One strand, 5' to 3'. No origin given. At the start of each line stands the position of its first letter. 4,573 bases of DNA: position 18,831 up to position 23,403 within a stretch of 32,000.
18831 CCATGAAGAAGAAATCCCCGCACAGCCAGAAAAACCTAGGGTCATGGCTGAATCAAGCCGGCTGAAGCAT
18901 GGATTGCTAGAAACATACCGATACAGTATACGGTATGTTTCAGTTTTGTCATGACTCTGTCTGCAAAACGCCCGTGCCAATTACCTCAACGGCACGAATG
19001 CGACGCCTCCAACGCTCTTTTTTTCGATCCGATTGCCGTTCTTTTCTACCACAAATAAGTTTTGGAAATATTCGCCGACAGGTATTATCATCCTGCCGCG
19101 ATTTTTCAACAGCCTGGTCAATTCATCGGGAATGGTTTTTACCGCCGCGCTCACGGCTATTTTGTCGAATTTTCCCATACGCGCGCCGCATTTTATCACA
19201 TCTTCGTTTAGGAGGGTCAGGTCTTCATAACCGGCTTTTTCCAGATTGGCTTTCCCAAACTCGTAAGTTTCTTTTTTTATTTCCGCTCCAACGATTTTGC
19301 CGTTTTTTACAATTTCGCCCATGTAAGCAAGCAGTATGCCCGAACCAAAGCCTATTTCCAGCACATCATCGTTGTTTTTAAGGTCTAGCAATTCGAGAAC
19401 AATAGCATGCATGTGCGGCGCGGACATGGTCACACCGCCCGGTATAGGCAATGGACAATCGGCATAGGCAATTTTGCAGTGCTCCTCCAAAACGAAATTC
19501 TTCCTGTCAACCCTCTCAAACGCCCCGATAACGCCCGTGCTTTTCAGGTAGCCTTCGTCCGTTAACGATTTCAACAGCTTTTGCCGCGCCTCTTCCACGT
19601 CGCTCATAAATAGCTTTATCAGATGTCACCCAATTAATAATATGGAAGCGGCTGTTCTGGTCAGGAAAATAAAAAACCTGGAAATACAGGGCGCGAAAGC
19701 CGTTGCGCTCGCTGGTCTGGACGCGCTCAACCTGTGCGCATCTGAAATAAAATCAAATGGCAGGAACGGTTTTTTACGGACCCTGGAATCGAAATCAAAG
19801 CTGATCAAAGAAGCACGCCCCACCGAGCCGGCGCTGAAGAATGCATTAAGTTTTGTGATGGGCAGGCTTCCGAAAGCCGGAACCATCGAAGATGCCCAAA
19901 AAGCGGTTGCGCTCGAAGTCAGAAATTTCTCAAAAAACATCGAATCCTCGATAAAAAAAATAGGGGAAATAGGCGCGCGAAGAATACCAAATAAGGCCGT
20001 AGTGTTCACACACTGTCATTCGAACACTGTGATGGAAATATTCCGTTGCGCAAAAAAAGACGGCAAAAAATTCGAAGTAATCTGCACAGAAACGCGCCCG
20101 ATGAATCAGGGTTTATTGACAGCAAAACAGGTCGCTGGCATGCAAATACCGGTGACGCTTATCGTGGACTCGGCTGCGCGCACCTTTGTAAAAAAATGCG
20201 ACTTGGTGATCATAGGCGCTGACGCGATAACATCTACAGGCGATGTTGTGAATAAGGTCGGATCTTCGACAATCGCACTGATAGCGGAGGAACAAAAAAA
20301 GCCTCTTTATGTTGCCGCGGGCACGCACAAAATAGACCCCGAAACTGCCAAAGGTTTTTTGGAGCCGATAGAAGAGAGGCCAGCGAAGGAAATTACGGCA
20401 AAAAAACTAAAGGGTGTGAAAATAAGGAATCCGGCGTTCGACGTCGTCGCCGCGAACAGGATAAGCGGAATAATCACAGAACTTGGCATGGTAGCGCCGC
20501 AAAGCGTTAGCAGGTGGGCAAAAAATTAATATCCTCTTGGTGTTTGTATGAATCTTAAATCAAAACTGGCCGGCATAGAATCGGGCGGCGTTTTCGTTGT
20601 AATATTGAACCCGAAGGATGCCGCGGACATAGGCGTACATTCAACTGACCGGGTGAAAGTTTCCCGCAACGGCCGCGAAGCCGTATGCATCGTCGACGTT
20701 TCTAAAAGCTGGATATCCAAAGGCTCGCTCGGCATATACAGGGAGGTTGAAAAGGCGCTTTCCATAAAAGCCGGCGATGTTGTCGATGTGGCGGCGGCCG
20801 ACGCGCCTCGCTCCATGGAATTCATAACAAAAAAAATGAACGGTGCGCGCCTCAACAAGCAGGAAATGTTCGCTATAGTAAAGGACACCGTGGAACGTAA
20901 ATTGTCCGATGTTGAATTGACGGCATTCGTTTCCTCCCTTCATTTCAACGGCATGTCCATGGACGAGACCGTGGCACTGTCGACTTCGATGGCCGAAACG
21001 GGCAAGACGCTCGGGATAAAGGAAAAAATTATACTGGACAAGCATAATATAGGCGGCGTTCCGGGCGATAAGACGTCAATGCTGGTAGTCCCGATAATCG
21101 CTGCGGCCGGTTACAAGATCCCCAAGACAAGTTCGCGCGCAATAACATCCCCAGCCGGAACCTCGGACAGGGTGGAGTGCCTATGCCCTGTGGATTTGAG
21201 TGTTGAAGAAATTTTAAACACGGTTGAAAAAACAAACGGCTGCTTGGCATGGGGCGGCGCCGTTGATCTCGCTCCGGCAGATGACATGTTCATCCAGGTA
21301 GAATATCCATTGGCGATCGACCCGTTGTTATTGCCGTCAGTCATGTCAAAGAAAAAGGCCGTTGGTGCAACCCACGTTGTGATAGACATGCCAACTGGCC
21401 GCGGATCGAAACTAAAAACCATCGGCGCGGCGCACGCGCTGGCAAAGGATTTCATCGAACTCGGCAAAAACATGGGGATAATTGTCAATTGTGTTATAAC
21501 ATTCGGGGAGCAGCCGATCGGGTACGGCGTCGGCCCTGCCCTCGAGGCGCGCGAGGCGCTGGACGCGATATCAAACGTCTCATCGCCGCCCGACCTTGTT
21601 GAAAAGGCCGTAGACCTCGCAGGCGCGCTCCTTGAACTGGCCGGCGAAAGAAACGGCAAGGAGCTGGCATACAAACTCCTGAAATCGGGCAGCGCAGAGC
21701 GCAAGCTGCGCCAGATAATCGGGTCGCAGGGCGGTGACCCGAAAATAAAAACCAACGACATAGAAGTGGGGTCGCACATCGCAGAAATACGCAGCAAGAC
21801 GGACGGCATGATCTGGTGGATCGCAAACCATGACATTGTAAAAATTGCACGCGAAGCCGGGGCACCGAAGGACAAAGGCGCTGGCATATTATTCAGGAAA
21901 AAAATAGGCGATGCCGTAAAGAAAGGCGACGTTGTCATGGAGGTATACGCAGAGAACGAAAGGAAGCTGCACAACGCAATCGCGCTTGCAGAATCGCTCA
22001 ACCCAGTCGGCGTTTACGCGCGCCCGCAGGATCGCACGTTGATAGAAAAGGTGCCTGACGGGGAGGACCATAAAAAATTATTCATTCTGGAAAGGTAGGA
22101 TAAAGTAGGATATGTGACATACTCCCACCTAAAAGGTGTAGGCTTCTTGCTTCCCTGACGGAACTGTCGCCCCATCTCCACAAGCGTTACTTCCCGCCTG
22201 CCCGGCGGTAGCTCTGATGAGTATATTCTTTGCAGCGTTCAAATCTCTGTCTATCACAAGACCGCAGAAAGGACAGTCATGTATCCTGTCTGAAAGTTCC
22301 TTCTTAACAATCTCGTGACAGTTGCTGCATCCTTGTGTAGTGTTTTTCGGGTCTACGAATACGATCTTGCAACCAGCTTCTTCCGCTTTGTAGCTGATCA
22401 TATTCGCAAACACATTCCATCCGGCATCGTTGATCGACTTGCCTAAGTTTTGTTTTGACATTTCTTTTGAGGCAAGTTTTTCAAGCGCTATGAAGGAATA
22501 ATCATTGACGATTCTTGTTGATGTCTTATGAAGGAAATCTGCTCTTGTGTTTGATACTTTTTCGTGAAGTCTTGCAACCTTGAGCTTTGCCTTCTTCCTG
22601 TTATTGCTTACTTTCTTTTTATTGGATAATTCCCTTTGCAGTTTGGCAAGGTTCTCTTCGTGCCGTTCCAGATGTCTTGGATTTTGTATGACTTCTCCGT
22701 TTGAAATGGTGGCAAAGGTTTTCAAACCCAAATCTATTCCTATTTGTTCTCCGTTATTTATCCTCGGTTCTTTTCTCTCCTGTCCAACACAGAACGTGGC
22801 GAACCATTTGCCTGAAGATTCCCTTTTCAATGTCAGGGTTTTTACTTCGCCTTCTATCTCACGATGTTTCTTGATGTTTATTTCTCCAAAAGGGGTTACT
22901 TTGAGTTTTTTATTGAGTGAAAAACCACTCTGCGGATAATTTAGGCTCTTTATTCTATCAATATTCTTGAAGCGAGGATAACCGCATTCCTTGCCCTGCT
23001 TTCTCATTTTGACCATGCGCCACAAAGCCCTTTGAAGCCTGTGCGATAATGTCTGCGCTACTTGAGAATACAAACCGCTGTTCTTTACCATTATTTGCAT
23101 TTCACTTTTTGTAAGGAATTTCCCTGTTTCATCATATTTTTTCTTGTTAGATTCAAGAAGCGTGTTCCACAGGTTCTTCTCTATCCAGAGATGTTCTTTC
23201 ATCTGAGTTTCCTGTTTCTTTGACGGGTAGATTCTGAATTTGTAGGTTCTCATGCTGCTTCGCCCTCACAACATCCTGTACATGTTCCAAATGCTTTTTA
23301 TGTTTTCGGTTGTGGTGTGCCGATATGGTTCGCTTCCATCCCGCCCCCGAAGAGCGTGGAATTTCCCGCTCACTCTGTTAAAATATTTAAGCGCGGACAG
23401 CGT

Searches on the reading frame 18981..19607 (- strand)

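Call 12: search_protein_families(library=pfam, proteins=[window:18981-19607:-], max_evalue=0.01)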
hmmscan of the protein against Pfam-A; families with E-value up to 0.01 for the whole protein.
window:18981-19607:- (208 aa): 13 families
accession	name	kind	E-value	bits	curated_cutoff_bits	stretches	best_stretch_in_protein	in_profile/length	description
PF01135.25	PCMT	-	1.8e-48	165.6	20.3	1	8-207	3-205/210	Protein-L-isoaspartate(D-aspartate) O-methyltransferase (PCMT)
PF13649.12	Methyltransf_25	-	7e-08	33.5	27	1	82-176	1-95/97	Methyltransferase domain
PF13847.12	Methyltransf_31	-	2.4e-07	31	27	1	77-175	2-109/145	Methyltransferase domain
PF08241.18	Methyltransf_11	-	2.9e-06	28.3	21.2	1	83-177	1-90/95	Methyltransferase domain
PF01596.23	Methyltransf_3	-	4.2e-06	26.6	22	1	61-129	26-96/204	O-methyltransferase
PF01209.24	Ubie_methyltran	-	6.7e-06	26.1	20.1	1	74-179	43-148/233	ubiE/COQ5 methyltransferase family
PF00398.26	RrnaAD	-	0.00022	20.8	24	1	70-140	22-88/263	Ribosomal RNA adenine dimethylase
PF13489.12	Methyltransf_23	-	0.00039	20.6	27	1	68-174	11-108/164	Methyltransferase domain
PF01189.24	Methyltr_RsmB-F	-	0.00048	20.3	27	1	73-154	3-87/199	16S rRNA methyltransferase RsmB/F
PF08242.18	Methyltransf_12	-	0.0009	20.4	30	1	83-173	1-91/98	Methyltransferase domain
PF05175.20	MTS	-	0.001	19.2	23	1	69-150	22-102/170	Methyltransferase small domain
PF02353.26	CMAS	-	0.0044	16.8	27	1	69-130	53-113/273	Mycolic acid cyclopropane synthetase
PF06325.19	PrmA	-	0.0095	15.9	22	0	76-174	159-257/296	Ribosomal protein L11 methyltransferase (PrmA)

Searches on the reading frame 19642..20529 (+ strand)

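Call 12: search_protein_families(library=pfam, proteins=[window:19642-20529:+], max_evalue=0.01)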
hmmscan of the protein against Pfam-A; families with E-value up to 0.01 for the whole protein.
window:19642-20529:+ (295 aa): 1 family
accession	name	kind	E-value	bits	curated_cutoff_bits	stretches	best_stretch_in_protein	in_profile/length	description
PF01008.23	IF-2B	-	1.6e-73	247.8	22.4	1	14-286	1-280/280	Initiation factor 2 subunit family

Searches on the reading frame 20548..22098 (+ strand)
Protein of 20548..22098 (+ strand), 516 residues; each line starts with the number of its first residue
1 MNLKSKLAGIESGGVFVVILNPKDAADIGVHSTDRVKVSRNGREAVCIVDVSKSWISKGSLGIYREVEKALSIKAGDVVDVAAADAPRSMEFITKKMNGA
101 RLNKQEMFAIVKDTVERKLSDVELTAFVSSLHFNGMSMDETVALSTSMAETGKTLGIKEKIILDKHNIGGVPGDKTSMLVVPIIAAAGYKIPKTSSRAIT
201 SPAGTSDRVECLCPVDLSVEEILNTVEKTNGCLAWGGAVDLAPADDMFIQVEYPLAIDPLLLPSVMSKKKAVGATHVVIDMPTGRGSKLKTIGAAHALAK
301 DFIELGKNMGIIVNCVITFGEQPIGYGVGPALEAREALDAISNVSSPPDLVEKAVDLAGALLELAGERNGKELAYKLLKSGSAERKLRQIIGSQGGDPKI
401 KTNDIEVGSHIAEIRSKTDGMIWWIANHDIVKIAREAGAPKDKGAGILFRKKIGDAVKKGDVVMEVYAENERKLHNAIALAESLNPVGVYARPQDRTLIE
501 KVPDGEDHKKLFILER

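Call 12: search_protein_families(library=pfam, proteins=[window:20548-22098:+], max_evalue=0.01)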
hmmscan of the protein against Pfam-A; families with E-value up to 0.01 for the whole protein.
window:20548-22098:+ (516 aa): 6 families
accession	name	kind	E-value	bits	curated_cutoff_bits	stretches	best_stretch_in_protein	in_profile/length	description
PF00591.27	Glycos_transf_3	-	4.3e-13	49.9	27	1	160-383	2-252/253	Glycosyl transferase family, a/b domain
PF02885.22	Glycos_trans_3N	-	8.7e-13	48.3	26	1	91-152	2-63/63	Glycosyl transferase family, helical bundle domain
PF07831.19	PYNP_C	-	1.7e-12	47.3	27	1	425-482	5-69/75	Pyrimidine nucleoside phosphorylase C-terminal domain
PF01568.27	Molydop_binding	-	0.00042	20.8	26.8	1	17-69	31-82/110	Molydopterin dinucleotide binding domain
PF21522.3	MreB-like_C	-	0.0021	19.1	27.8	1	27-120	3-98/123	Archaeal actin homologue MreB-like, C-terminal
PF02359.24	CDC48_N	-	0.0053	17.4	35.1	0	16-84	15-83/85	Cell division protein 48 (CDC48), N-terminal domain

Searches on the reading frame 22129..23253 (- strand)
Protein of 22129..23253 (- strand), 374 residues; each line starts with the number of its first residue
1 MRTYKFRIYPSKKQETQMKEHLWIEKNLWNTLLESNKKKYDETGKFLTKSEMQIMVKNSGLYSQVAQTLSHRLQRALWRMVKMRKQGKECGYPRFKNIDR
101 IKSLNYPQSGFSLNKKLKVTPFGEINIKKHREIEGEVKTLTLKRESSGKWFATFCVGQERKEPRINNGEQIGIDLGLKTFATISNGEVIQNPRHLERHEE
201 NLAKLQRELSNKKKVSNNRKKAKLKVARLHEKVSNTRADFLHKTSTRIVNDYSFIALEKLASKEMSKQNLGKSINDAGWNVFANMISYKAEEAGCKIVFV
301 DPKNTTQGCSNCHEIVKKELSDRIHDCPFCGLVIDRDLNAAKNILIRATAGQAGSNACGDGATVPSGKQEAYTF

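Call 12: search_protein_families(library=pfam, proteins=[window:22129-23253:-], max_evalue=0.01)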
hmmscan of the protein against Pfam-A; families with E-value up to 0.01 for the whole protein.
window:22129-23253:- (374 aa): 3 families
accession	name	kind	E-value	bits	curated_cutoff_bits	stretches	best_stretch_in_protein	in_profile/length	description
PF01385.25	OrfB_IS605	-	2.3e-31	108.9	30.5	1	154-267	2-118/120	Probable transposase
PF07282.18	Cas12f1-like_TNB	-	2.7e-22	79.1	26.3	1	279-344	1-60/60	Cas12f1-like, TNB domain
PF12323.14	HTH_OrfB_IS605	-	8.4e-09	35.2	21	1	2-45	4-47/47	Helix-turn-helix domain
